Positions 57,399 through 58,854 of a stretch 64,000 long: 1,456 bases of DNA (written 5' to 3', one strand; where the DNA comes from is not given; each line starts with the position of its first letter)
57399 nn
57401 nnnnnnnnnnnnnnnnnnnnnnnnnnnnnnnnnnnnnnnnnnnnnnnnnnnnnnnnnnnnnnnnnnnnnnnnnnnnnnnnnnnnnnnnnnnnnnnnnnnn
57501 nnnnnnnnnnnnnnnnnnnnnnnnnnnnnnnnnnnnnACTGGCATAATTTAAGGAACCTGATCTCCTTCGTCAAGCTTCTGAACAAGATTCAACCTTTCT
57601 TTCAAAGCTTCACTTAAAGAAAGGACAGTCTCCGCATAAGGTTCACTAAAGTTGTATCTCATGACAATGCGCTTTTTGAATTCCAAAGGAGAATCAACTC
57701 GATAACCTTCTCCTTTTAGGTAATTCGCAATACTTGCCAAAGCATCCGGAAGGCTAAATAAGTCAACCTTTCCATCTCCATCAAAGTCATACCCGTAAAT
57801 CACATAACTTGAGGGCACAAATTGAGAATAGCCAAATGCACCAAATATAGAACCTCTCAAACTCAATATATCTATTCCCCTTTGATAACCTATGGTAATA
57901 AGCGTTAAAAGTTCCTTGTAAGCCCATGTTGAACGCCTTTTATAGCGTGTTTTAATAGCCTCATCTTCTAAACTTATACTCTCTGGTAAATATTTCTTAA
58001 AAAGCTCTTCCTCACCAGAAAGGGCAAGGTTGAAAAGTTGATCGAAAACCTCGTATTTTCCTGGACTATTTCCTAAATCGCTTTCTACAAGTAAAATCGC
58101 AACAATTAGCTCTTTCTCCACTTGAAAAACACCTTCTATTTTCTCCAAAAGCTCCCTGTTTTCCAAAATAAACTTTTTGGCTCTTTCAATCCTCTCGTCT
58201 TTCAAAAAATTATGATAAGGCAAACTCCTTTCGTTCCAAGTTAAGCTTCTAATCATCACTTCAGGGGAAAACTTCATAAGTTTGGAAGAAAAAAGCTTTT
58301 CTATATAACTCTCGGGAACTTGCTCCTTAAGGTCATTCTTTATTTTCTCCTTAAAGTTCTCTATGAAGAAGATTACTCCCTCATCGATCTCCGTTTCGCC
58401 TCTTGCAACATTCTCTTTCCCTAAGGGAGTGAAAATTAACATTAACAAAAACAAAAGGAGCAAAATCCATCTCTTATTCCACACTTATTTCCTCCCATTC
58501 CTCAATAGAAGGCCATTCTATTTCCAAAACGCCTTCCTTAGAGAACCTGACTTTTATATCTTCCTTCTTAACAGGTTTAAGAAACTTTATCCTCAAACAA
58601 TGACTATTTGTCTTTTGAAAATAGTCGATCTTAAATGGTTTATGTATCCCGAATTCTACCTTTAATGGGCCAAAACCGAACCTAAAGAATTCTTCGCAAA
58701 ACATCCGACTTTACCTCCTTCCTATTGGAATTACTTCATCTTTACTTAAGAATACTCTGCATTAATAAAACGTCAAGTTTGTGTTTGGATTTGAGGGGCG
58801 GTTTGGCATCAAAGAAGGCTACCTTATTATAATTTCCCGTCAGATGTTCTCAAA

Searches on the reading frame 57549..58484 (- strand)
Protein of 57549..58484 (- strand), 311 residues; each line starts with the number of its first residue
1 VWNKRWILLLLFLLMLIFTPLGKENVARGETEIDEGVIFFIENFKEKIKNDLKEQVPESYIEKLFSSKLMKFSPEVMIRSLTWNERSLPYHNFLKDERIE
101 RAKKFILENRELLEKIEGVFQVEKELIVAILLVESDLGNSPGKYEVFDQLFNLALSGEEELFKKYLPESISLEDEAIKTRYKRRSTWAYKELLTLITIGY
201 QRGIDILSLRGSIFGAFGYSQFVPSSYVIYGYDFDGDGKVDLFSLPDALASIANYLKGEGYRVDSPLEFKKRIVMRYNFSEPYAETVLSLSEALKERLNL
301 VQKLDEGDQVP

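Call 8: search_protein_families(library=pfam, proteins=[window:57549-58484:-], max_evalue=0.01)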
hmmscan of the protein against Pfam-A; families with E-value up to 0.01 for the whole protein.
window:57549-58484:- (311 aa): 1 family
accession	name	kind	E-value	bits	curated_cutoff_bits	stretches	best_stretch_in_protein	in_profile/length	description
PF13406.11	SLT_2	-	1.5e-49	169.2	24.3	1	53-269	15-209/292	Transglycosylase SLT domain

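Call 9: search_protein_families(library=padloc, proteins=[window:57549-58484:-], max_evalue=0.01)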
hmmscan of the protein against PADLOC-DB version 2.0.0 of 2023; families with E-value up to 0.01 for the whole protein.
window:57549-58484:- (311 aa): 0 families

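Call 10: search_protein_families(library=ncbifam, proteins=[window:57549-58484:-], max_evalue=0.01)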
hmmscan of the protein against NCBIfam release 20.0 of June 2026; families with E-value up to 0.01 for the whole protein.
window:57549-58484:- (311 aa): 3 families
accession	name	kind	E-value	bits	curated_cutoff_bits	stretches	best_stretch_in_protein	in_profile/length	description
TIGR02282.1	MltB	equivalog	7.3e-40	136.9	281.4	1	89-267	48-203/290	lytic murein transglycosylase B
TIGR02283.1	MltB_2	subfamily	1.6e-31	109.7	248.45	2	182-264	122-205/300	lytic murein transglycosylase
NF008029.0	PRK10760.1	equivalog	3.4e-27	95.4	449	2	180-265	182-267/359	lytic murein transglycosylase B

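Call 31: find_related_loci(query=window:57549-58484:-, collection=genome_contigs, flank=10000)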
Query window:57549-58484:- (311 aa) in genome_contigs; peptide patterns used: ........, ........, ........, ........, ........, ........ (x = any residue, [..] = any of these).
203 stretches matched a pattern; 1 encode a relative of the query (tblastn E <= 1e-3); 1 distinct loci.
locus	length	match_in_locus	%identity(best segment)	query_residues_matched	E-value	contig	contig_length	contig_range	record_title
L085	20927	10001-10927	90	1-311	0e+0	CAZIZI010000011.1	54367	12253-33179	MAG TPA_asm: uncultured Thermodesulfobacteriota bacterium isolate SRP104967_co1_28 genome assembly, contig: NODE_160_len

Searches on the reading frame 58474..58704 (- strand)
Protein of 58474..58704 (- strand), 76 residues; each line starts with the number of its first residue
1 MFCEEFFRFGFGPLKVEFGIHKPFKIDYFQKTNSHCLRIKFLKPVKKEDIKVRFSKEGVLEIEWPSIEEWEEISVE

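Call 8: search_protein_families(library=pfam, proteins=[window:58474-58704:-], max_evalue=0.01)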
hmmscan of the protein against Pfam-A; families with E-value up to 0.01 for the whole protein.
window:58474-58704:- (76 aa): 0 families

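Call 9: search_protein_families(library=padloc, proteins=[window:58474-58704:-], max_evalue=0.01)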
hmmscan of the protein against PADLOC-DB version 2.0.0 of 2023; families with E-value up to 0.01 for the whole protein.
window:58474-58704:- (76 aa): 0 families

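Call 10: search_protein_families(library=ncbifam, proteins=[window:58474-58704:-], max_evalue=0.01)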
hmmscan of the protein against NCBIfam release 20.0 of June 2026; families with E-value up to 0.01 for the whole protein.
window:58474-58704:- (76 aa): 0 families

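Call 35: find_encoding_contigs(protein=window:58474-58704:-, flank=10000, max_places=8)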
Protein window:58474-58704:- (76 aa): 10 contigs read that carry it; 8 places shown.
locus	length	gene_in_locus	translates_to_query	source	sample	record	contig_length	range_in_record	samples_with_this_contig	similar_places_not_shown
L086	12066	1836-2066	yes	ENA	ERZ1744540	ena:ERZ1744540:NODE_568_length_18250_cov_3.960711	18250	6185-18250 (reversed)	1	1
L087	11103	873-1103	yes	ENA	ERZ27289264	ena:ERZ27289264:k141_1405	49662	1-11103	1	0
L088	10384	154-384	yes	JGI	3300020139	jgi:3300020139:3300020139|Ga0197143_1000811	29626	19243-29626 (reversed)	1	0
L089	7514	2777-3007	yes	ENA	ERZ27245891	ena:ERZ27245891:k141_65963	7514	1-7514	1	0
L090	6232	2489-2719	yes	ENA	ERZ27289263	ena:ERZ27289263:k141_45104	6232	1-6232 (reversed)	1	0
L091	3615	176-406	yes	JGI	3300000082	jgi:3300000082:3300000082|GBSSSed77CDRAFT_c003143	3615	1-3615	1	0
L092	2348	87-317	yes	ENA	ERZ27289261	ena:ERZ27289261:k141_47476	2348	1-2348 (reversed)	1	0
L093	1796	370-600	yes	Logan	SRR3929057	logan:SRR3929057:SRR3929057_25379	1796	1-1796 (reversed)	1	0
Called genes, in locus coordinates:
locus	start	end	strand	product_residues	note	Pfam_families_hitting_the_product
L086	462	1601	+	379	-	PF00589:Phage_integrase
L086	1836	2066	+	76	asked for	-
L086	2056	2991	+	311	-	PF13406:SLT_2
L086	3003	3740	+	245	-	PF01975:SurE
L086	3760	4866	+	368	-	PF01950:FBPase_3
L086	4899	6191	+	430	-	PF00919:UPF0004, PF04055:Radical_SAM, PF01938:TRAM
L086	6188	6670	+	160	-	PF02577:BFN_dom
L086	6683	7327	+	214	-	PF02811:PHP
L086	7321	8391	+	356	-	PF00155:Aminotran_1_2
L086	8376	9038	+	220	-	PF02224:Cytidylate_kin, PF13189:Cytidylate_kin2, PF13238:AAA_18 (weak), PF01202:SKI (faint), PF13207:AAA_17 (faint)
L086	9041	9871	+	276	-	PF02401:LYTB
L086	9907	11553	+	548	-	PF17092:PCB_OB (faint), PF00575:S1, PF00575:S1, PF23459:S1_RRP5 (weak), PF00575:S1, PF23459:S1_RRP5 (weak), PF00575:S1, PF23459:S1_RRP5, +6 more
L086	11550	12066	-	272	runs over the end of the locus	PF06293:Kdo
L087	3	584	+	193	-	?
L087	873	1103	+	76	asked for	-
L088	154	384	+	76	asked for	-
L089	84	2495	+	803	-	PF08665:PglZ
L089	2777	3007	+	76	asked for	-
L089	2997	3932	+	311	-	PF13406:SLT_2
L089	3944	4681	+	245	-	PF01975:SurE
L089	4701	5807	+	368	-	PF01950:FBPase_3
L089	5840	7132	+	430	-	PF00919:UPF0004, PF04055:Radical_SAM, PF01938:TRAM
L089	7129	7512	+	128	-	?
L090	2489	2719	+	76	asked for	-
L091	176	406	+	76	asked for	-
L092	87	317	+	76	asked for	-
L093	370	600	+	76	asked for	-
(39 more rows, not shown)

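Call 52: search_protein_families(library=pfam, proteins=[window:58474-58704:-], max_evalue=1)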
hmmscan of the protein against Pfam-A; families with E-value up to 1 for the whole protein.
window:58474-58704:- (76 aa): 1 family
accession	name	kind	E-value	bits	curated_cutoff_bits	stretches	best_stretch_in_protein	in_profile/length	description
PF08675.17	RNA_bind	-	0.065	13.7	27.9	1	31-64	6-39/79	RNA binding domain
